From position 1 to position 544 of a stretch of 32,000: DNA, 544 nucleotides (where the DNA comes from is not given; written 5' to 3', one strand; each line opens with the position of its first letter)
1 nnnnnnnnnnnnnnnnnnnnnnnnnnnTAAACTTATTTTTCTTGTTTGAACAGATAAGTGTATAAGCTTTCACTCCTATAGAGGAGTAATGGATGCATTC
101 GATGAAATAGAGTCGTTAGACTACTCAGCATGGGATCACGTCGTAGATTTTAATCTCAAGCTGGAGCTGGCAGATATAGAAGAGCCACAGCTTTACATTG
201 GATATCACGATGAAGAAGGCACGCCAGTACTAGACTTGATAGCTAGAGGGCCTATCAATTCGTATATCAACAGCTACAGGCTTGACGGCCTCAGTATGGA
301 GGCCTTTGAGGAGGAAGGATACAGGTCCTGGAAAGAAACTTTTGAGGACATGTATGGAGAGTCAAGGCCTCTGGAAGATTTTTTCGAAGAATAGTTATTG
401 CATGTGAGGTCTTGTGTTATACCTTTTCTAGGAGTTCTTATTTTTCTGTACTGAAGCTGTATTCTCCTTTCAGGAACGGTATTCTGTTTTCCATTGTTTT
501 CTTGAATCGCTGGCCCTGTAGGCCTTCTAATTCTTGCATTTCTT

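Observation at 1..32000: Roughly ten-fold excess of the palindrome AGGCCT, absent from the HEPN islet and thinned in the surface-protein cluster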

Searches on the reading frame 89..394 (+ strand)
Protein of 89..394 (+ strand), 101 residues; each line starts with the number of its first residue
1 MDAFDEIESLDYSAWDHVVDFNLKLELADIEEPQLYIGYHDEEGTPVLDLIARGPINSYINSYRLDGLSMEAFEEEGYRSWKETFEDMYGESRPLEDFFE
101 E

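Call 7: search_protein_families(library=pfam, proteins=[window:89-394:+])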
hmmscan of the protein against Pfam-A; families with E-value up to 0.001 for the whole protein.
window:89-394:+ (101 aa): 0 families
